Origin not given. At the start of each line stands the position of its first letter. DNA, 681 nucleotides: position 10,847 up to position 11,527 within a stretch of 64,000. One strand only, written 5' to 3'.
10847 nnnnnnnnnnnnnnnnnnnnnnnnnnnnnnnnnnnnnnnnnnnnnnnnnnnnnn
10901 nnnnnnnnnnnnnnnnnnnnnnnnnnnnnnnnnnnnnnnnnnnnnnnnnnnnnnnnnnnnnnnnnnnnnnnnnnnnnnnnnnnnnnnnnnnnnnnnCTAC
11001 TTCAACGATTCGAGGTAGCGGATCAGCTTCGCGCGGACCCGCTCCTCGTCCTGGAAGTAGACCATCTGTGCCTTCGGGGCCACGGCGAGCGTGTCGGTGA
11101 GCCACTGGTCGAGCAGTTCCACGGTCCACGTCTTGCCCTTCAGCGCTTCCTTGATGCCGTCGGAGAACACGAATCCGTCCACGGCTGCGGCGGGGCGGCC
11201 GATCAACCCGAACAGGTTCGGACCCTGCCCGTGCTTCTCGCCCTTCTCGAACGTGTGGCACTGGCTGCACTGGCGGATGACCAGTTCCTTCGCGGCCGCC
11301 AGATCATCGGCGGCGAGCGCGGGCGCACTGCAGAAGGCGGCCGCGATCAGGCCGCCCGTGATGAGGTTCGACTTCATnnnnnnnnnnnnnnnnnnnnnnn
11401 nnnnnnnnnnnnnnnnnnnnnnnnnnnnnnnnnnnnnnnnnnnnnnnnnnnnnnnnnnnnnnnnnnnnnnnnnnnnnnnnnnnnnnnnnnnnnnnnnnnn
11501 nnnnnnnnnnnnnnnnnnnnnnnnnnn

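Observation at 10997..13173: Tat-exported FAD flavoprotein plus monohaem cytochrome c: a split periplasmic flavocytochrome inside a cytoplasmic aromatic pathway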

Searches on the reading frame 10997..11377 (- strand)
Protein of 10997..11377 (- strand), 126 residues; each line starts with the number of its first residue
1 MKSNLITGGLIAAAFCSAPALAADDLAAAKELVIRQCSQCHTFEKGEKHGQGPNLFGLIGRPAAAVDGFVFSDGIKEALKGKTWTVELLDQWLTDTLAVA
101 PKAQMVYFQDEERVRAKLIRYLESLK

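Call 6: search_protein_families(library=pfam, proteins=[window:10997-11377:-], max_evalue=0.01)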
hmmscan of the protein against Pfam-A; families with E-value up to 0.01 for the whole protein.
window:10997-11377:- (126 aa): 2 families
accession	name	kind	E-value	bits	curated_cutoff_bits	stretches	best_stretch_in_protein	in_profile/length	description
PF13442.11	Cytochrome_CBB3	-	0.00047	20.9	27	1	25-62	2-34/68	Cytochrome C oxidase, cbb3-type, subunit III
PF00034.26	Cytochrom_C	-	0.00084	21.1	21.3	1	27-78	2-53/90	Cytochrome c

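Call 7: search_protein_families(library=ncbifam, proteins=[window:10997-11377:-], max_evalue=0.01)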
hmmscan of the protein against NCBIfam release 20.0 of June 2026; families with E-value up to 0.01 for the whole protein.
window:10997-11377:- (126 aa): 3 families
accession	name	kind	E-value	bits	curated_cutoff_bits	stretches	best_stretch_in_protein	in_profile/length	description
NF043008.1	Cyt550_Brdyrhiz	equivalog_domain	1.6e-11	44.5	240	1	7-108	6-106/131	cytochrome c-550 CycA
TIGR04485.1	thiosulf_SoxX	equivalog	0.0048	17.6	61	1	37-112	5-61/78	sulfur oxidation c-type cytochrome SoxX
NF050122.1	bc1_QcrC_actin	exception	0.0051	16.1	200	1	5-67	15-78/253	cytochrome bc1 complex diheme cytochrome c subunit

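Call 13: search_solved_structures(query=window:10997-11377:-, max_evalue=0.01, show_alignments=1)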
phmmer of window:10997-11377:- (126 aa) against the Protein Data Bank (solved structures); distinct sequences matched with E-value up to 0.01: 104 (the best 60 are shown).
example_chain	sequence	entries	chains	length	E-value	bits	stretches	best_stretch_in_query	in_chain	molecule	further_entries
2aiu_A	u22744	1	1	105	1.6e-17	66.8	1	25-123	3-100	Cytochrome c, testis-specific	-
1crc_A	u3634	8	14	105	3.1e-17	65.8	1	25-123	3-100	CYTOCHROME C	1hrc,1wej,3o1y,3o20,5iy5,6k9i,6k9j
3jbt_B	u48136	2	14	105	3.2e-17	65.8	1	25-123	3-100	Cytochrome c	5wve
1akk_A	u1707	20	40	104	3.7e-17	65.6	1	25-123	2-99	CYTOCHROME C | Zinc-substituted cytochrome c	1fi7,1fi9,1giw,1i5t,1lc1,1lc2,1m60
5df5_A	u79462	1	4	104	5.1e-17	65.2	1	25-123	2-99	Cytochrome c, somatic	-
4dy9_A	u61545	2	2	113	1e-16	64.2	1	21-126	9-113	Cytochrome c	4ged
5c0z_A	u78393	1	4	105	1.2e-16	64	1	25-123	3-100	Cytochrome c, somatic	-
5c9m_A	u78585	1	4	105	1.2e-16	64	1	25-123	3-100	Cytochrome c, somatic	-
8dzl_A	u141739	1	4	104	1.4e-16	63.8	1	25-123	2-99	Cytochrome c, somatic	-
6n1o_A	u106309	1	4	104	1.4e-16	63.8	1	25-123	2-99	Cytochrome c, somatic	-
9msz_A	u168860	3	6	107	1.4e-16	63.7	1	22-124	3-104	Cytochrome c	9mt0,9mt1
2b4z_A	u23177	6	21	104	1.6e-16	63.6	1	25-123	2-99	Cytochrome c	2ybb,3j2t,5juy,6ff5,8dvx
5dfs_A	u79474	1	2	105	2.5e-16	62.9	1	25-123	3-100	Cytochrome c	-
5zkv_A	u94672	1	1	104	2.6e-16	62.9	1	25-114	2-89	Cytochrome c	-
7ljx_A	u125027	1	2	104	3.2e-16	62.6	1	25-123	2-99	Cytochrome c, somatic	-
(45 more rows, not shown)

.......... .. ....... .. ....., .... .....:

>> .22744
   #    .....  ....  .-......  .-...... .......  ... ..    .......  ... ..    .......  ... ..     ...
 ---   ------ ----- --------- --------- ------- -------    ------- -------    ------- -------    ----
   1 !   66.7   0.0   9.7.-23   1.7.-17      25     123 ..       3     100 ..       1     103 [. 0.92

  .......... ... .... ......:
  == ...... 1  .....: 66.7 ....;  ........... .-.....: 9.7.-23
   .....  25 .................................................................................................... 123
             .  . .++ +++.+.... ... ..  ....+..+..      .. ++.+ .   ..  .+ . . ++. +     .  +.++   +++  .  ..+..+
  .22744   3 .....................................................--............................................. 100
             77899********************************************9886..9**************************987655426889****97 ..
